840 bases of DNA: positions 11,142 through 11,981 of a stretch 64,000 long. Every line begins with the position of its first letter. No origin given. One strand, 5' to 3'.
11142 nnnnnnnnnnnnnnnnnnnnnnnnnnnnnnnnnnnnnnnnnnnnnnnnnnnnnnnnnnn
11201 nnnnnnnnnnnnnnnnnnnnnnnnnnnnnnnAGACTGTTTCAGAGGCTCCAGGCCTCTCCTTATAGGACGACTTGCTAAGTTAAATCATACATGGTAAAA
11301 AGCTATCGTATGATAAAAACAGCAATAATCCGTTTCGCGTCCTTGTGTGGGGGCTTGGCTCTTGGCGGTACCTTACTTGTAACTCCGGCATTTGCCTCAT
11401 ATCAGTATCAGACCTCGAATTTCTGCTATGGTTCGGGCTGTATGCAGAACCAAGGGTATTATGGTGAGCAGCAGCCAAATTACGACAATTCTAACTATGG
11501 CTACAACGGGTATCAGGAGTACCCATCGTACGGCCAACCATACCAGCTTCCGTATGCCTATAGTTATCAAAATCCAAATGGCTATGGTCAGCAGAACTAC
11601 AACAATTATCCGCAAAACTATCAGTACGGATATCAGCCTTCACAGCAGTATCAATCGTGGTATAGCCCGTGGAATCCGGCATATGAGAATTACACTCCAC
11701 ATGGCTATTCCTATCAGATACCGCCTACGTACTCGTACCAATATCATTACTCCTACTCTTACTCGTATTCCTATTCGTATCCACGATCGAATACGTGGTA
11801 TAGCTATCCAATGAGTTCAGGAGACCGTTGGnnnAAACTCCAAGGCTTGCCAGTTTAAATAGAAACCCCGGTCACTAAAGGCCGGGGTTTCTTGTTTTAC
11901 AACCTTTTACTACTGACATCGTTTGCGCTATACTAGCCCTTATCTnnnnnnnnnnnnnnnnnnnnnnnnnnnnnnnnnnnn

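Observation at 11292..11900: Signal-peptide-bearing protein that is about one-third tyrosine, inserted between dnaK and dnaJ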

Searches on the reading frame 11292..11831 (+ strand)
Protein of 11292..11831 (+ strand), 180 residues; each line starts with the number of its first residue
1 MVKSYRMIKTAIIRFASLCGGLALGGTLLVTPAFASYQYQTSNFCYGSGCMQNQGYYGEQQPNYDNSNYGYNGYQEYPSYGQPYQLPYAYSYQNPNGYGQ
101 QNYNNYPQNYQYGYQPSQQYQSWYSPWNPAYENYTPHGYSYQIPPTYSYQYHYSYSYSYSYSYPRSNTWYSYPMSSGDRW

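Call 5: search_protein_families(library=pfam, proteins=[window:11292-11831:+], max_evalue=10)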
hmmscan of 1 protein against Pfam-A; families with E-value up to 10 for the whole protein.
window:11292-11831:+ (180 aa): 0 families
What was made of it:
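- On Class IIa (pediocin-like) bacteriocins: There was no Pfam hit (call 5).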

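Call 6: search_protein_families(library=ncbifam, proteins=[window:11292-11831:+], max_evalue=10)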
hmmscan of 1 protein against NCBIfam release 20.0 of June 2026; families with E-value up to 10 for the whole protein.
window:11292-11831:+ (180 aa): 0 families
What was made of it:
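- Closest known: Plant extensins and Bacillus CotC/CotU spore-coat proteins. Different: There is no homology (calls 5, 6).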

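Call 7: find_homologous_proteins(query=window:11292-11831:+, max_evalue=0.01)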
Query window:11292-11831:+ (180 aa): 1 proteins with E <= 0.01 among 20 candidates.
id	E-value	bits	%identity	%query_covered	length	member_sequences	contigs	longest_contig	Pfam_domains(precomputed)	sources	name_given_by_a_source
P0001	8.5e-108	377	100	97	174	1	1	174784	-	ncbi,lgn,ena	-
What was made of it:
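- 11310..11834 (+): Coding sequence of the Tyr-rich secreted protein, 174 aa from the likely start. The longest ORF starts at 11292 (180 aa). P0001 is a 174-aa gene call (call 7).
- Tried and rejected: Single-sequence homology search found only the protein itself (call 7).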

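Call 8: find_encoding_contigs(protein=P0001, flank=6000, max_places=6)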
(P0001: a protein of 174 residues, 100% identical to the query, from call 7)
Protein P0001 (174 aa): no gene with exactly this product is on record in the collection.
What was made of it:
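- Tried and rejected: The exact-sequence contig look-up of P0001 returned nothing (call 8).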

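Call 9: list_cluster_members(proteins=[P0001])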
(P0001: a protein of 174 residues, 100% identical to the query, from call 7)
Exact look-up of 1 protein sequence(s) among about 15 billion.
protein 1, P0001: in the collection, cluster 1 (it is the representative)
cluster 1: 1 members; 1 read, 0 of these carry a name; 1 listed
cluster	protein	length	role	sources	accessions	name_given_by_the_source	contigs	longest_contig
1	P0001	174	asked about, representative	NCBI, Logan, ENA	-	-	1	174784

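Call 16: find_homologous_proteins(query=A1, max_evalue=10)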
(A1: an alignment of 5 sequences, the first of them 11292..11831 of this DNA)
Query A1 (5 sequences) (180 aa, profile of the alignment): 22 proteins with E <= 10 among 3479 candidates.
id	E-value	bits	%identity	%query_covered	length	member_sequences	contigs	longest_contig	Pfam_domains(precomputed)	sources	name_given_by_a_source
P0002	1.9e-38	150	34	38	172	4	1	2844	-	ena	-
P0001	1.4e-37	148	100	97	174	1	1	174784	-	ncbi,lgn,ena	-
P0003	5.5e-27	113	-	-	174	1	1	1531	-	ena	-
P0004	5.3e-25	107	-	-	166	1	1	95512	-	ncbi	-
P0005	4.6e-15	75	-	-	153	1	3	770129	-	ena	-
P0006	4.6e-15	74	35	80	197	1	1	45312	-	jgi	jgi:hypothetical protein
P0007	1.2e-14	73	-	-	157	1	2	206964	-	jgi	jgi:hypothetical protein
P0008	1.5e-13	70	-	-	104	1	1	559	-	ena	-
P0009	2.3e-11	62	-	-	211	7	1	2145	-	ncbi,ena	-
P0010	2.8e-11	62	29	79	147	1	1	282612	-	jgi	jgi:hypothetical protein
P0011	3.6e-11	62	-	-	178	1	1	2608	-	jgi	jgi:hypothetical protein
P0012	3.6e-9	55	29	88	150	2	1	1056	-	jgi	jgi:hypothetical protein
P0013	1.0e-8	54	-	-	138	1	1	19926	-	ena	-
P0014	3.5e-6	46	-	-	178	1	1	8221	-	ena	-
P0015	1.1e-5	44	30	81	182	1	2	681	-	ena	-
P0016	2.3e-5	43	34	87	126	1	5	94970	-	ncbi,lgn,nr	ncbi:MAG: hypothetical protein P4M11_01495 [Candidatus Pacebacteria bacterium]|nr:hypothetical prote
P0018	4.3e-4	39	35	17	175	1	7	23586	-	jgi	jgi:hypothetical protein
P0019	2.6e-3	36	-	-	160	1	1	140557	-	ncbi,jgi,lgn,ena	jgi:hypothetical protein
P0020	4.6e-2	32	-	-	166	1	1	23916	-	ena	-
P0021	3.3e-1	30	30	81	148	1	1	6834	-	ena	-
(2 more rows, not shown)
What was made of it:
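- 22 hits in the 5.8-billion-protein search (call 16).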

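Call 18: find_encoding_contigs(protein=P0005, flank=5000, max_places=2)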
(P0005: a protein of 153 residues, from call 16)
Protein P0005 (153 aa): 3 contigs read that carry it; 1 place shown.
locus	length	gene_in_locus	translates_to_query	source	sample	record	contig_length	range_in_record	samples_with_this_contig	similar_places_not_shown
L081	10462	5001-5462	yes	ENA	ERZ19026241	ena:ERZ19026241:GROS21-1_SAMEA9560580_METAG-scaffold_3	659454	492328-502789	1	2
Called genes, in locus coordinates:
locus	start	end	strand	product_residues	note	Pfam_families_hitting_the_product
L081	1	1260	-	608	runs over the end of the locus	PF13522:GATase_6, PF13537:GATase_7, PF01380:SIS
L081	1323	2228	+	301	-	PF17773:UPF0176_N, PF00581:Rhodanese, PF12368:Rhodanese_C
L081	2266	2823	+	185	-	PF01025:GrpE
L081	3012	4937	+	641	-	PF00012:HSP70, PF06723:MreB_Mbl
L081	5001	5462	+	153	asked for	-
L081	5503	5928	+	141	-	PF08327:AHSA1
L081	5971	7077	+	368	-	PF00226:DnaJ, PF01556:DnaJ_C, PF27659:CHP02642 (faint), PF00684:DnaJ_CXXCXGXG, PF15777:Anti-TRAP (faint)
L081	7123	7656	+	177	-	-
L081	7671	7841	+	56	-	-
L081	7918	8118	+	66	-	-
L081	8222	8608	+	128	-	PF02675:AdoMet_dc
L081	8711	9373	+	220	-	-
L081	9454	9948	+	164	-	PF00856:SET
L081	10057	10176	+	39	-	-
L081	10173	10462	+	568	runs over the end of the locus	PF00512:HisKA, PF02518:HATPase_c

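Call 19: find_encoding_contigs(protein=P0016, flank=5000, max_places=2)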
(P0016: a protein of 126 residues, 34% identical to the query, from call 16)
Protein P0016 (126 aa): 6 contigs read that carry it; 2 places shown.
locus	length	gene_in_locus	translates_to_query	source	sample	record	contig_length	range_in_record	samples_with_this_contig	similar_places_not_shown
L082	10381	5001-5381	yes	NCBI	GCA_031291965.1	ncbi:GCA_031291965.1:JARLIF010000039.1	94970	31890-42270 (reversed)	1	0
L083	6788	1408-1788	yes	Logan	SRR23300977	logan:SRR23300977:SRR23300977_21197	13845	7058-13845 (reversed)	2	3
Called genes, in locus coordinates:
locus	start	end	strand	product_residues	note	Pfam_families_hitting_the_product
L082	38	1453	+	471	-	PF01471:PG_binding_1, PF20144:TIG_SUH (faint), PF01833:TIG (weak)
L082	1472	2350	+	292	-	PF17773:UPF0176_N, PF00581:Rhodanese, PF12368:Rhodanese_C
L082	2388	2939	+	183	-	PF01025:GrpE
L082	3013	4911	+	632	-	PF00012:HSP70, PF06723:MreB_Mbl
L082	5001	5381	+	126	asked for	-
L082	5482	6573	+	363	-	PF00226:DnaJ, PF01556:DnaJ_C, PF27659:CHP02642 (faint), PF00684:DnaJ_CXXCXGXG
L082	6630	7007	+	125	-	-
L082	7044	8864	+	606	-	PF00664:ABC_membrane, PF00005:ABC_tran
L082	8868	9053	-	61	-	-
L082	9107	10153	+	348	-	PF00155:Aminotran_1_2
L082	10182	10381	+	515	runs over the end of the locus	-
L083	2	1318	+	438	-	?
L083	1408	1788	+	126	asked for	-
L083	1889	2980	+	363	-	PF00226:DnaJ, PF01556:DnaJ_C, PF27659:CHP02642 (faint), PF00684:DnaJ_CXXCXGXG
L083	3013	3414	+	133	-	-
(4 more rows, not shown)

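Call 20: find_encoding_contigs(protein=P0019, flank=5000, max_places=2)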
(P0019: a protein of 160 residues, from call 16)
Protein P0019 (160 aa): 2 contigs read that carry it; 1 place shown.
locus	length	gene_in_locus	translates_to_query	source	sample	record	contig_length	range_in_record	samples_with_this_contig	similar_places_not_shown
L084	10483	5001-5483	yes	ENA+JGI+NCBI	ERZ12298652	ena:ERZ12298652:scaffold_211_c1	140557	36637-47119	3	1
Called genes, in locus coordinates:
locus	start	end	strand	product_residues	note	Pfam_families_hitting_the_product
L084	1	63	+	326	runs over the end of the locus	PF01193:RNA_pol_L, PF01000:RNA_pol_A_bac, PF03118:RNA_pol_A_CTD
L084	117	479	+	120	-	PF01196:Ribosomal_L17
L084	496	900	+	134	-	PF00572:Ribosomal_L13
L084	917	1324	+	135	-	PF00380:Ribosomal_S9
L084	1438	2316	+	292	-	PF17773:UPF0176_N, PF00581:Rhodanese, PF12368:Rhodanese_C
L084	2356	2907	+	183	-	PF01025:GrpE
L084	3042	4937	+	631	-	PF00012:HSP70, PF06723:MreB_Mbl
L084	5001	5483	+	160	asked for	-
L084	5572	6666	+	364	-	PF00226:DnaJ, PF01556:DnaJ_C, PF27659:CHP02642 (faint), PF00684:DnaJ_CXXCXGXG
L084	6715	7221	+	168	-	-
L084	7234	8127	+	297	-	PF00892:EamA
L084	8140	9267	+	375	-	PF00278:Orn_DAP_Arg_deC, PF02784:Orn_Arg_deC_N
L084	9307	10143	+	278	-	-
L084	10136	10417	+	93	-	-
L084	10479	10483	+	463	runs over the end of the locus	PF00512:HisKA, PF02518:HATPase_c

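Call 21: find_encoding_contigs(protein=P0006, flank=4000, max_places=1)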
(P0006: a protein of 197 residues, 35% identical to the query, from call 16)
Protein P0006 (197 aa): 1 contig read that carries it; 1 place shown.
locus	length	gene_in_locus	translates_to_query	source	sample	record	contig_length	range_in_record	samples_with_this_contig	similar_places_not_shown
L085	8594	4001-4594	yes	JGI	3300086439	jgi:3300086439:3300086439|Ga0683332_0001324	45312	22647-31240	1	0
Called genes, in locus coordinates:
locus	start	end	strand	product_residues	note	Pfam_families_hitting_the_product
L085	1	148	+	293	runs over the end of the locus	PF17773:UPF0176_N, PF00581:Rhodanese, PF12368:Rhodanese_C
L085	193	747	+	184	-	PF01025:GrpE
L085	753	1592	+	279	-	-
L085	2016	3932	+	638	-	PF00012:HSP70, PF06723:MreB_Mbl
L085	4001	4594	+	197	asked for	-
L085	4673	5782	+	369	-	PF00226:DnaJ, PF01556:DnaJ_C, PF27659:CHP02642 (faint), PF00684:DnaJ_CXXCXGXG, PF15777:Anti-TRAP (faint)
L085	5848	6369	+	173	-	-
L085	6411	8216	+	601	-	PF00664:ABC_membrane, PF00005:ABC_tran, PF02463:SMC_N (weak)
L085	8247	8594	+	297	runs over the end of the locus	PF00892:EamA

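Call 22: find_encoding_contigs(protein=P0010, flank=4000, max_places=1)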
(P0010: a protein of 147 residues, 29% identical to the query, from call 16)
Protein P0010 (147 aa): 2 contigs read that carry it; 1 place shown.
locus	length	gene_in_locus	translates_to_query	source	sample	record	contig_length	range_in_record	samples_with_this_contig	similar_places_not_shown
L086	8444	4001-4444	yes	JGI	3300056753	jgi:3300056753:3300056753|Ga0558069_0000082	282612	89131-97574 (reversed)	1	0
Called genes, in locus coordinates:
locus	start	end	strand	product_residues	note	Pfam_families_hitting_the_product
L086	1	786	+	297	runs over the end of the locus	PF17773:UPF0176_N, PF00581:Rhodanese, PF12368:Rhodanese_C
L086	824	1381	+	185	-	PF01025:GrpE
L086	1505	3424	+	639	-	PF00012:HSP70, PF06723:MreB_Mbl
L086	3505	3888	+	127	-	-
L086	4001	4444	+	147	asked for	-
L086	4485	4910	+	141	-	PF08327:AHSA1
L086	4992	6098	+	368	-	PF00226:DnaJ, PF01556:DnaJ_C, PF27659:CHP02642 (faint), PF00684:DnaJ_CXXCXGXG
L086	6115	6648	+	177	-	-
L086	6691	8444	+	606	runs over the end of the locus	PF00664:ABC_membrane, PF00005:ABC_tran, PF02463:SMC_N (weak)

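Call 23: find_encoding_contigs(protein=P0013, flank=4000, max_places=1)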
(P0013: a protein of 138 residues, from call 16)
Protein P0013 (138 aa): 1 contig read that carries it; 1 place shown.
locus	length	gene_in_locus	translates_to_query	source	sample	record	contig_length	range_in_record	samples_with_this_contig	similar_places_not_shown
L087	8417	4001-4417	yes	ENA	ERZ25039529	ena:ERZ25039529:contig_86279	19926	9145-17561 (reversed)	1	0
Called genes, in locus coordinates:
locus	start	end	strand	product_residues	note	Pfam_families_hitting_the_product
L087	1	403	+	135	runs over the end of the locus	PF00380:Ribosomal_S9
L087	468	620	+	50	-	PF17773:UPF0176_N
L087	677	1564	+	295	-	PF00581:Rhodanese, PF12368:Rhodanese_C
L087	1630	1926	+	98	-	PF01025:GrpE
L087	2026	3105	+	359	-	PF00012:HSP70, PF06723:MreB_Mbl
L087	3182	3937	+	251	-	PF00012:HSP70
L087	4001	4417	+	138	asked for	-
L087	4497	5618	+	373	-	PF00226:DnaJ, PF01556:DnaJ_C, PF27659:CHP02642 (faint), PF00684:DnaJ_CXXCXGXG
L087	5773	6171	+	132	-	-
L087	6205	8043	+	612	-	PF00664:ABC_membrane, PF00005:ABC_tran, PF02463:SMC_N (weak)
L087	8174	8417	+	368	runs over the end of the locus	PF00881:Nitroreductase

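Call 24: find_encoding_contigs(protein=P0018, flank=4000, max_places=1)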
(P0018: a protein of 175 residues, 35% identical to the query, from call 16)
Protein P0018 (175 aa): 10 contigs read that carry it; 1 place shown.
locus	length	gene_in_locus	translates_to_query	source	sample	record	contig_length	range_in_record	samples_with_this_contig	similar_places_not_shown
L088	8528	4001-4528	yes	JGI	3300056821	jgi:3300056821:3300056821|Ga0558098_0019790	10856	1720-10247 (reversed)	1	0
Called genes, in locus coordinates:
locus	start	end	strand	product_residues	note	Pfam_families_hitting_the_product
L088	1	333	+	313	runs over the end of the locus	?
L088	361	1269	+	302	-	PF17773:UPF0176_N, PF00581:Rhodanese, PF12368:Rhodanese_C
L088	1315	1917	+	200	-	PF01025:GrpE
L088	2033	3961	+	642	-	PF00012:HSP70, PF06723:MreB_Mbl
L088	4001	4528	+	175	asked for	-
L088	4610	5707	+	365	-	PF00226:DnaJ, PF01556:DnaJ_C, PF27659:CHP02642 (faint), PF00684:DnaJ_CXXCXGXG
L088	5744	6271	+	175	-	-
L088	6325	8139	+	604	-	PF00664:ABC_membrane, PF00005:ABC_tran, PF02463:SMC_N (weak)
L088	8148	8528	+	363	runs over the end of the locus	PF02812:ELFV_dehydrog_N, PF00208:ELFV_dehydrog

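Call 32: search_protein_representatives(alignment_id=A2)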
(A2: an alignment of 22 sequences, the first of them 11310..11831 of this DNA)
Query: 22 sequences, 158 profile positions. Proteins with E-value up to 0.001 (for the whole library): 34; up to 1e-10: 25; up to 1e-30: 3. The best 34 are listed.
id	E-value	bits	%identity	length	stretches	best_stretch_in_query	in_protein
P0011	8.3e-36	139.9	-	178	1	3-158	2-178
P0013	3.7e-34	134.6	-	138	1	1-136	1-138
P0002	6.0e-33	130.6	-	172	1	5-153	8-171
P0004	3.1e-30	121.8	-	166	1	5-158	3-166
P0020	2.3e-29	119.0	-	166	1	1-158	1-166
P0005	2.8e-29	118.7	-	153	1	1-147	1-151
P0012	3.6e-27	111.9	-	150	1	1-156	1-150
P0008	2.0e-26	109.5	-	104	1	1-98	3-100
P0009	1.9e-25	106.3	-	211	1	1-158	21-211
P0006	2.2e-25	106.0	-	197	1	1-158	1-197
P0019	2.6e-25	105.8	-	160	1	1-158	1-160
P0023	2.0e-23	99.7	-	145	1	1-136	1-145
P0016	2.3e-22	96.3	-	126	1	4-126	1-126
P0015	4.5e-21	92.1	-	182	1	2-158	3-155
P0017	7.3e-20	88.1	-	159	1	11-149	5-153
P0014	8.5e-20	87.9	-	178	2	1-137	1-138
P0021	2.6e-17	79.8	-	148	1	4-158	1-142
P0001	4.5e-10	56.3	-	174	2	4-141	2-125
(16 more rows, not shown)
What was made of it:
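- On The new family itself (Tyr-rich protein of the dnaK-dnaJ slot): The window protein scores 56 bits, E = 4.5e-10, against the family profile in the 1.84-billion library (call 32).
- It scores lowest among true members against the family profile (56 bits; call 32).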

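Call 33: predict_structure(alignment_id=A2)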
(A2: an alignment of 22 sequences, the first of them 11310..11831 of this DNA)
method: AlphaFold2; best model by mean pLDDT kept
length: 174 residues; sequences in the alignment: 22
mean_pLDDT: 46.5   pTM: 0.14
mean pLDDT of the five models: 46.5, 45.6, 45.6, 42.3, 40.5
residues with pLDDT >= 90: 0; 70-90: 0; 50-70: 57; < 50: 117
segments of 3 or more residues with pLDDT < 50: 29-35, 49-55, 57-76, 78-80, 82-88, 90-109, 113-122, 125-129, 134-136, 141-143, 145-155, 157-160, 164-166, 168-170
pLDDT, mean of each block of 10 residues (from residue 1): 52 53 51 49 52 44 37 44 47 38 45 42 46 50 44 44 47 52
secondary structure: DSSP gave nothing for this model
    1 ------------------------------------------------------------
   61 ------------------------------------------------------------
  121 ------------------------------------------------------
elements in order:
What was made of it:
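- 11442..11831 (+): Tyr/Gln/Asn/Ser/Pro/Gly low-complexity tail, including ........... at 11748-11780. AlphaFold pLDDT is 37-50 with no secondary structure (call 33).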

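Call 44: search_solved_structures(query=A2, max_evalue=1)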
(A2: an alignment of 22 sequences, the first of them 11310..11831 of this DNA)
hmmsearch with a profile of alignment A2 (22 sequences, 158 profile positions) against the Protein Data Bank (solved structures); distinct sequences matched with E-value up to 1: 0.

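Call 62: find_related_loci(query=A4, collection=metagenome_contigs, flank=3500)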
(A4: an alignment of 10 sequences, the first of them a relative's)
Query A4 (147 aa) in metagenome_contigs; peptide patterns used: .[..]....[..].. (x = any residue, [..] = any of these).
36 stretches matched a pattern, but none encodes a relative of the query by tblastn (E <= 1e-3).
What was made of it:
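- Tried and rejected: With a tighter alignment it matched 36 stretches, but none passed tblastn confirmation (call 62).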

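Call 63: predict_structure(alignment_id=A3)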
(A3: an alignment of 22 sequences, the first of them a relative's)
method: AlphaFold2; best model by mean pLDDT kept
length: 147 residues; sequences in the alignment: 22
mean_pLDDT: 46.1   pTM: 0.21
mean pLDDT of the five models: 46.1, 46.0, 44.5, 41.4, 40.7
residues with pLDDT >= 90: 0; 70-90: 8; 50-70: 39; < 50: 100
segments of 3 or more residues with pLDDT < 50: 22-24, 32-43, 68-147
pLDDT, mean of each block of 10 residues (from residue 1): 51 51 49 47 58 72 55 35 38 34 38 38 39 43 42
secondary structure, 60 per line:
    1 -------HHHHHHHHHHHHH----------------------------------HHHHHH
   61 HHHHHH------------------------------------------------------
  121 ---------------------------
elements in order: H8-20 H55-66
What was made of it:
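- Only the signal-peptide helix and one short helix after the Cys loop are predicted (calls 33, 63). The predicted disorder (calls 33, 63) is unlike folded CBMs.
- Tried and rejected: Two AlphaFold runs gave pLDDT of about 46 (calls 33, 63).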

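Call 64: find_encoding_contigs(protein=P0020, flank=3500, max_places=1)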
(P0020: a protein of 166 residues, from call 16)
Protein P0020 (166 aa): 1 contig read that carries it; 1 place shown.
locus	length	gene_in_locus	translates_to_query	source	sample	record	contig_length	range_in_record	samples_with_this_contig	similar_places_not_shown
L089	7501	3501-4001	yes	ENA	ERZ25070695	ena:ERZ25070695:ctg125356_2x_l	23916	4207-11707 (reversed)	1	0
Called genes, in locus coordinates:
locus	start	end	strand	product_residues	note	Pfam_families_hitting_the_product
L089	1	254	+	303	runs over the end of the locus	PF17773:UPF0176_N, PF00581:Rhodanese, PF12368:Rhodanese_C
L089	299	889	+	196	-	PF01025:GrpE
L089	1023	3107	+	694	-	PF00012:HSP70, PF06723:MreB_Mbl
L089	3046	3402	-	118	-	-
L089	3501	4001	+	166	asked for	-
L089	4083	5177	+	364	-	PF00226:DnaJ, PF01556:DnaJ_C, PF27659:CHP02642 (faint), PF00684:DnaJ_CXXCXGXG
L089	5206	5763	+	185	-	-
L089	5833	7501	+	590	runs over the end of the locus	PF00664:ABC_membrane, PF00005:ABC_tran, PF02463:SMC_N (weak)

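Call 65: find_encoding_contigs(protein=P0014, flank=3500, max_places=1)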
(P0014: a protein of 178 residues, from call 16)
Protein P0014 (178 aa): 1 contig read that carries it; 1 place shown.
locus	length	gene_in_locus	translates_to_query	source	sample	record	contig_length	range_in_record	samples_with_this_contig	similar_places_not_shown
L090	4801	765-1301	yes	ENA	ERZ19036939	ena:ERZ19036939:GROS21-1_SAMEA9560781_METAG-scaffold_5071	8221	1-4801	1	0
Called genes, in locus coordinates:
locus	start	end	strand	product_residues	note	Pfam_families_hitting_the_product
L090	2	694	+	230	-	?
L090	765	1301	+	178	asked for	-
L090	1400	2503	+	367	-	PF00226:DnaJ, PF01556:DnaJ_C, PF27659:CHP02642 (faint), PF00684:DnaJ_CXXCXGXG, PF15777:Anti-TRAP (faint)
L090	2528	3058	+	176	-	-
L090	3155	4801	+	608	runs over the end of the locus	PF00664:ABC_membrane, PF00005:ABC_tran, PF02463:SMC_N (weak)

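Call 66: find_encoding_contigs(protein=P0021, flank=3500, max_places=1)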
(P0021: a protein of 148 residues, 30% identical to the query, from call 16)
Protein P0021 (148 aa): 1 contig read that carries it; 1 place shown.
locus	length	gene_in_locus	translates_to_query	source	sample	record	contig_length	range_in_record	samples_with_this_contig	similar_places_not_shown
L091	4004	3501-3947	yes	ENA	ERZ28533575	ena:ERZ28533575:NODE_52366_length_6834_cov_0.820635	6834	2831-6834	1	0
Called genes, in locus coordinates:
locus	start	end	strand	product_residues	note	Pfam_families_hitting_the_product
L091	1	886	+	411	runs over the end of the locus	PF01471:PG_binding_1, PF01833:TIG (faint)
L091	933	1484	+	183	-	PF01025:GrpE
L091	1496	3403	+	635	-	PF00012:HSP70, PF06723:MreB_Mbl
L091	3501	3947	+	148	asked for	-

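Call 71: search_protein_families(library=phrogs, proteins=[window:11310-11831:+, P0010], max_evalue=0.1)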
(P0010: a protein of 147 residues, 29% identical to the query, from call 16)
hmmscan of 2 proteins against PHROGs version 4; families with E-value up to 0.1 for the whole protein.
window:11310-11831:+ (174 aa): 0 families

P0010 (147 aa): 0 families

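Call 72: search_protein_families(library=pfam, alignment_id=A2, max_evalue=0.1)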
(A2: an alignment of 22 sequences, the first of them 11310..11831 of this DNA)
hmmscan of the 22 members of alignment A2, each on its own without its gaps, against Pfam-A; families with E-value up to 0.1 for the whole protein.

A. member 1, window:11310-11831:+ (174 aa): 0 families

B. families by the number of members that match (of 22 scanned): 4 families
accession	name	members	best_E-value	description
PF13786.12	DUF4179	3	0.00062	Domain of unknown function (DUF4179)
PF07394.17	DUF1501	1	0.0044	Protein of unknown function (DUF1501)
PF18193.7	Fibrillin_U_N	1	0.016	Fibrillin 1 unique N-terminal domain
PF11127.14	YgaP-like_TM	1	0.05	Inner membrane protein YgaP-like, transmembrane domain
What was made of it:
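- There is no similarity to any carbohydrate-binding or cell-wall-binding family (calls 5, 6, 72).
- Tried and rejected: The Pfam, NCBIfam and PHROG scans and the PDB profile search gave no meaningful hit (calls 5, 6, 44, 71, 72).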
